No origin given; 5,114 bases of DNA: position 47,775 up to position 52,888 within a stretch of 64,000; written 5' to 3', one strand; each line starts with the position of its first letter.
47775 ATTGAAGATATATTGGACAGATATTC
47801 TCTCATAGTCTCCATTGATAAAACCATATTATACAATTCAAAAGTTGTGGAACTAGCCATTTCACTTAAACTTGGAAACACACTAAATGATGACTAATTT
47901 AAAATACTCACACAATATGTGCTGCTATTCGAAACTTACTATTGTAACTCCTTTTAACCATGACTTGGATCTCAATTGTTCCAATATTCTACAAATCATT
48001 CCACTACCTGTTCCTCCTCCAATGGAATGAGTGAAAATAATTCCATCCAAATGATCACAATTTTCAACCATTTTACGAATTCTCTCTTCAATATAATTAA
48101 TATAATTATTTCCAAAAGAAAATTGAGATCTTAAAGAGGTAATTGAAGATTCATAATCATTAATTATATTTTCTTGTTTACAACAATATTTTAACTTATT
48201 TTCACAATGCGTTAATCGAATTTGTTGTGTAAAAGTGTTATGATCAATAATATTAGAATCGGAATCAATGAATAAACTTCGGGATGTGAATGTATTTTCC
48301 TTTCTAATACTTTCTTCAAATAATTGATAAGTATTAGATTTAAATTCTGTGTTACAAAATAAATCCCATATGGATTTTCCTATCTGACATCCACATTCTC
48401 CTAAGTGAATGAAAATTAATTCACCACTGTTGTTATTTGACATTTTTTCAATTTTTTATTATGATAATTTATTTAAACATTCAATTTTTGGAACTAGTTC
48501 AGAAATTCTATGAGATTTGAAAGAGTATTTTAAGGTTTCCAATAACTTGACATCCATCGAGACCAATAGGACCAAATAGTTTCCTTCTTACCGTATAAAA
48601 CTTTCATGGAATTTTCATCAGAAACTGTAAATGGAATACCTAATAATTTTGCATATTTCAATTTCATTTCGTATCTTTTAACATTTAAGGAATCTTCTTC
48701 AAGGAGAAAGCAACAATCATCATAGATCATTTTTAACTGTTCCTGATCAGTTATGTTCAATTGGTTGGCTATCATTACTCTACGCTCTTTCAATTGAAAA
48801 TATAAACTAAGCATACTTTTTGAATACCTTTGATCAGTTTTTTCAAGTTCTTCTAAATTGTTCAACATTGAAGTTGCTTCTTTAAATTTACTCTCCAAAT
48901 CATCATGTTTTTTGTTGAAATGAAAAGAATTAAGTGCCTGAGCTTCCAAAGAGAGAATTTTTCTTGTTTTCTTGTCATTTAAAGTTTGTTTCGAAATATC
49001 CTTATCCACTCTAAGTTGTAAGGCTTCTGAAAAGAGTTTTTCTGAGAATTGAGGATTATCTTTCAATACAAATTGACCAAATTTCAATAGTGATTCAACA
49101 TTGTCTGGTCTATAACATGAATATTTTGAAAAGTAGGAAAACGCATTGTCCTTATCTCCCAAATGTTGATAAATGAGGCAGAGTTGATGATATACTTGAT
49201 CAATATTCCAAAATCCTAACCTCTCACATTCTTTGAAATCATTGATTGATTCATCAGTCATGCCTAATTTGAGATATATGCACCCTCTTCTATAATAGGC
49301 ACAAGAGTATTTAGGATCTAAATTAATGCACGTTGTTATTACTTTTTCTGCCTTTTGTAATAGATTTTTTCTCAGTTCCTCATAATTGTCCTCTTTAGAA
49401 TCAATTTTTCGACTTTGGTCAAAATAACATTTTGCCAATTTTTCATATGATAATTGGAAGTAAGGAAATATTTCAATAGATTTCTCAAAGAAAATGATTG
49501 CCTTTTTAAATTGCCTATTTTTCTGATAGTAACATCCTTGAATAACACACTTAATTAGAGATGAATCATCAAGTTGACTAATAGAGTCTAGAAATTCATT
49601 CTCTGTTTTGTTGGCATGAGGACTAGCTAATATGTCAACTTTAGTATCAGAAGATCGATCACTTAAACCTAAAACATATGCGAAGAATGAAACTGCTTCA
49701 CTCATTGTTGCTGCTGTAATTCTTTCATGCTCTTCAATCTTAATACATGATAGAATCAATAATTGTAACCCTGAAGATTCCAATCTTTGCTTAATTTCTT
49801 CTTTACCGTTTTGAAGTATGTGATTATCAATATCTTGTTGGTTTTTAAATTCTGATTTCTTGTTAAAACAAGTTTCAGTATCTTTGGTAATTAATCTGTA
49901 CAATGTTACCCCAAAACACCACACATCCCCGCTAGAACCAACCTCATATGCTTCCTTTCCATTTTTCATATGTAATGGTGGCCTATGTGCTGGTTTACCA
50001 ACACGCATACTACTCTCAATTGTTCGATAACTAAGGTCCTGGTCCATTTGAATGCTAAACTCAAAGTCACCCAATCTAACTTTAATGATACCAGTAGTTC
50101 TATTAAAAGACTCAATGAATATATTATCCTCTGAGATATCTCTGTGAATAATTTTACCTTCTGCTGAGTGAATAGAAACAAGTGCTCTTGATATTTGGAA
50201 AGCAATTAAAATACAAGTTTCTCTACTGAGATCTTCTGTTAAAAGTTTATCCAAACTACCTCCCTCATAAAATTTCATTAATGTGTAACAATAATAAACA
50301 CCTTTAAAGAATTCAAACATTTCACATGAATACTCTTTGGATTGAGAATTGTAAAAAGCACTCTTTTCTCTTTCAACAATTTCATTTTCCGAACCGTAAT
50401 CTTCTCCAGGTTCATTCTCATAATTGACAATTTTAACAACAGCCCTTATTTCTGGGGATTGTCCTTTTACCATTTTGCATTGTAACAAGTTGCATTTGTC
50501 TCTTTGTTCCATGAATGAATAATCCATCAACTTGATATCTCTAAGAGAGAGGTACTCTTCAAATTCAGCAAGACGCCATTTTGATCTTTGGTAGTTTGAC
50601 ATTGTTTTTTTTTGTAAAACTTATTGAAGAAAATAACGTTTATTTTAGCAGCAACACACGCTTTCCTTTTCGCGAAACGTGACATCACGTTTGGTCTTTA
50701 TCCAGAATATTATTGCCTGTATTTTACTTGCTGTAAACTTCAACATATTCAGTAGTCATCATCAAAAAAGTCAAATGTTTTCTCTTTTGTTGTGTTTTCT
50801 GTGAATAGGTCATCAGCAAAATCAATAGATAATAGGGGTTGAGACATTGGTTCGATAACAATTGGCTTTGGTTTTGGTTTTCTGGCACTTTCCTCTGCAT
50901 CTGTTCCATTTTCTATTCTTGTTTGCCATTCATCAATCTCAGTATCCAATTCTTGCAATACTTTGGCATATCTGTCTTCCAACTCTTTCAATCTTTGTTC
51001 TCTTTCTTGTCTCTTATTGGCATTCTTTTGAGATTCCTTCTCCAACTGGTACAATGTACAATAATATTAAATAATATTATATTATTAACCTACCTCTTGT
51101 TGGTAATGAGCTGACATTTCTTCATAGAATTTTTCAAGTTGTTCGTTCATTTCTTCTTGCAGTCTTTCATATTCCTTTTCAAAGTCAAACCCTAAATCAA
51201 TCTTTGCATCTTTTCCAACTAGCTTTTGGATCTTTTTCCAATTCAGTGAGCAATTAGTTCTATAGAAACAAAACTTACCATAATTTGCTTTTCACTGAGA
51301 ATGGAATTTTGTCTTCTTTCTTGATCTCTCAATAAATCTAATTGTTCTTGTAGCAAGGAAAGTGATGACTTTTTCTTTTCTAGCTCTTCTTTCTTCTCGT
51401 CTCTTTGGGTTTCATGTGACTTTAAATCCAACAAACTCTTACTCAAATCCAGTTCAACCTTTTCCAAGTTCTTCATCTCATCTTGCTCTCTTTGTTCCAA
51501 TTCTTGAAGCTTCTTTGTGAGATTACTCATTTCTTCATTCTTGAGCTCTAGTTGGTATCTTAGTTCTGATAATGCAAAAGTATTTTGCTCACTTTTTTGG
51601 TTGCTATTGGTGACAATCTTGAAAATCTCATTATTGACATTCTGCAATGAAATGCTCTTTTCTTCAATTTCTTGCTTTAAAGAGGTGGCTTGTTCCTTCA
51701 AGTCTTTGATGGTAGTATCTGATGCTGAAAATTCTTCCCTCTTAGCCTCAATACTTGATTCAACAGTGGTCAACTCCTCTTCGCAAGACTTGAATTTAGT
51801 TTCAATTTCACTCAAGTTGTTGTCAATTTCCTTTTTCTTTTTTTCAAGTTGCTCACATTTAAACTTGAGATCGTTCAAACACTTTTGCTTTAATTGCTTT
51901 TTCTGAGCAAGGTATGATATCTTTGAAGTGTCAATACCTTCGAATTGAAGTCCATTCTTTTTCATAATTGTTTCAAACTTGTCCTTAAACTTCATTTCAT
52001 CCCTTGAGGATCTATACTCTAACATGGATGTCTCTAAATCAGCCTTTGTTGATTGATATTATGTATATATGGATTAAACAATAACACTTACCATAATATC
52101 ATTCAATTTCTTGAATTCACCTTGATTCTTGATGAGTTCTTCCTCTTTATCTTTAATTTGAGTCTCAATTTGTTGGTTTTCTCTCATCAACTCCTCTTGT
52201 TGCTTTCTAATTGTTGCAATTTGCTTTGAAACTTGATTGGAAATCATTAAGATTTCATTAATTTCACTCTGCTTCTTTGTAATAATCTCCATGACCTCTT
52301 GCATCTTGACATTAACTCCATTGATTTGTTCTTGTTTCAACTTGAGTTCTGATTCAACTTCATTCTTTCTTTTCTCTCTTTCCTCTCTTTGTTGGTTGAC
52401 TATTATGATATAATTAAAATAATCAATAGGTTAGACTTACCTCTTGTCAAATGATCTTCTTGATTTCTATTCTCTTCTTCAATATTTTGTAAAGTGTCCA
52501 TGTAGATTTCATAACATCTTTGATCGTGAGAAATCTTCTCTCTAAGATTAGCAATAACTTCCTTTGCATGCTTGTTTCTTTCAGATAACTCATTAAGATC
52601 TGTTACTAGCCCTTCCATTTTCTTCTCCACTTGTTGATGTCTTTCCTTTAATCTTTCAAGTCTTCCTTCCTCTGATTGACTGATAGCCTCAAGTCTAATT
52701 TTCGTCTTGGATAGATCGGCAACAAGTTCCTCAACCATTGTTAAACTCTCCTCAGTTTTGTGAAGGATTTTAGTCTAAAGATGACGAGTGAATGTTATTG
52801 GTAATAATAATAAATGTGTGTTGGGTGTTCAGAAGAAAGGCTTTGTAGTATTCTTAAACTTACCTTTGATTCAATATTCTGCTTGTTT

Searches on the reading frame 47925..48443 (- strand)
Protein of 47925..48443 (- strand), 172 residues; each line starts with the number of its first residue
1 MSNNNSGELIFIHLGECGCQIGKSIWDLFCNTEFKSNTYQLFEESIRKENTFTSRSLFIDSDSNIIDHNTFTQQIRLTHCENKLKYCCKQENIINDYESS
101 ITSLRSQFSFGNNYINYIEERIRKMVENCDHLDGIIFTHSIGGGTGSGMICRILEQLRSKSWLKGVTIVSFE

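Call 59: search_protein_families(library=pfam, proteins=[window:47925-48443:-], max_evalue=0.001)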
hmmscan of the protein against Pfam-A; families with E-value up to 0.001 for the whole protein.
window:47925-48443:- (172 aa): 1 family
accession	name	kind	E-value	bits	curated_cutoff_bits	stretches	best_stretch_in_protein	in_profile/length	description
PF00091.31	Tubulin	-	3.8e-27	96.2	33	1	8-166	1-141/190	Tubulin/FtsZ family, GTPase domain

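Call 65: search_solved_structures(query=window:47925-48443:-, max_evalue=0.001, show_alignments=1)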
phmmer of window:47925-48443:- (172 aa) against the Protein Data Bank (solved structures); distinct sequences matched with E-value up to 0.001: 170 (the best 60 are shown).
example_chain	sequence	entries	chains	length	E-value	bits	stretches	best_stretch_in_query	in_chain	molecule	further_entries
5mjs_E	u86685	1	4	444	2.7e-17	66.4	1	8-160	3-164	Tubulin alpha-1 chain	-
6s8m_A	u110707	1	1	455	2.9e-17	66.3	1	8-160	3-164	Tubulin alpha-1 chain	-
4ffb_A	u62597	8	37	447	5e-17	65.6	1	51-160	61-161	Tubulin alpha-1 chain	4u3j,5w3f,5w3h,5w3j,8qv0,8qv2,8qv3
9e2g_AA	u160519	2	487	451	1.5e-15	60.7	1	8-158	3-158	Tubulin alpha chain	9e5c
6e88_A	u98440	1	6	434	2.8e-15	59.8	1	8-158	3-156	Tubulin alpha-2 chain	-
7z2a_A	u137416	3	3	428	5.5e-15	58.9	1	8-158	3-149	Detyrosinated tubulin alpha-1B chain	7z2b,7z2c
6rev_A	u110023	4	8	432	5.7e-15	58.9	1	8-158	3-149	Tubulin alpha-1B chain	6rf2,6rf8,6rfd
9e78_AA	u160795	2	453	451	6.9e-15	58.6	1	8-158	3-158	Tubulin alpha chain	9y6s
6h9b_A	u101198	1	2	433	1e-14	58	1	8-158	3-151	Tubulin alpha chain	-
9umu_A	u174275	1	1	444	1.1e-14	57.9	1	8-158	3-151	Tubulin alpha-1B chain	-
9r4x_A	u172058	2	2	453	1.9e-14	57.1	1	8-158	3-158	Tubulin alpha chain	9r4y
7tnt_2A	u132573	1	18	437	2.3e-14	56.9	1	8-158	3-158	Tubulin alpha chain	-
7miz_A0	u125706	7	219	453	2.6e-14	56.7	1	8-158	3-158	Tubulin alpha chain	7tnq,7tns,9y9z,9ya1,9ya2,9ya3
9f3h_A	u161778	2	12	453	5.6e-14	55.6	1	52-158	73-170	Detyrosinated tubulin alpha-1B chain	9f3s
9f3b_A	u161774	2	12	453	5.7e-14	55.6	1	52-158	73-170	Detyrosinated tubulin alpha-1B chain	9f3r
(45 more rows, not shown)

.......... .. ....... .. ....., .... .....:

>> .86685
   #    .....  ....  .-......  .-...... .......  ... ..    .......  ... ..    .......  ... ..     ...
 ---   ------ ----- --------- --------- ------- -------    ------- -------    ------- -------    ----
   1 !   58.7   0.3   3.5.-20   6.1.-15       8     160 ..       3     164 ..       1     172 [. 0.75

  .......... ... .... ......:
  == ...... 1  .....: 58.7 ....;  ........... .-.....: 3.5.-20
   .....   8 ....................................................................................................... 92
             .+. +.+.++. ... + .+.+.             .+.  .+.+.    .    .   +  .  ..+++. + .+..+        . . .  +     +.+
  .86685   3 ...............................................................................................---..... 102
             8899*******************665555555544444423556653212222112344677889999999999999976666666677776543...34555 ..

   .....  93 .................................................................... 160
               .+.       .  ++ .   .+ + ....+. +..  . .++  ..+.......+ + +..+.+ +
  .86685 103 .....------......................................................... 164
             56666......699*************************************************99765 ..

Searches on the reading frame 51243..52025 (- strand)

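Call 59: search_protein_families(library=pfam, proteins=[window:51243-52025:-], max_evalue=0.001)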
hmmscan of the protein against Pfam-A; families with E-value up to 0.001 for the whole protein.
window:51243-52025:- (260 aa): 1 family
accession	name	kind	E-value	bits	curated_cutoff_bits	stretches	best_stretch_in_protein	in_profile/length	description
PF10498.14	IFT57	-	0.00021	20.8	40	1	42-129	241-328/360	Intra-flagellar transport protein 57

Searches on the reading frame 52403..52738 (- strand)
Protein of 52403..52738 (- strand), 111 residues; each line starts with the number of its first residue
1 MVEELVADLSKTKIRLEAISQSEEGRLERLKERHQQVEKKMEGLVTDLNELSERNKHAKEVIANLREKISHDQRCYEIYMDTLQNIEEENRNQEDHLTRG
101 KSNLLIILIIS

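Call 59: search_protein_families(library=pfam, proteins=[window:52403-52738:-], max_evalue=0.001)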
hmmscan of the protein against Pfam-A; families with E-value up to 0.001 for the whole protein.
window:52403-52738:- (111 aa): 1 family
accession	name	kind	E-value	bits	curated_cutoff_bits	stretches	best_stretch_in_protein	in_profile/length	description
PF10498.14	IFT57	-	0.00043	19.8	40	1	5-100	234-329/360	Intra-flagellar transport protein 57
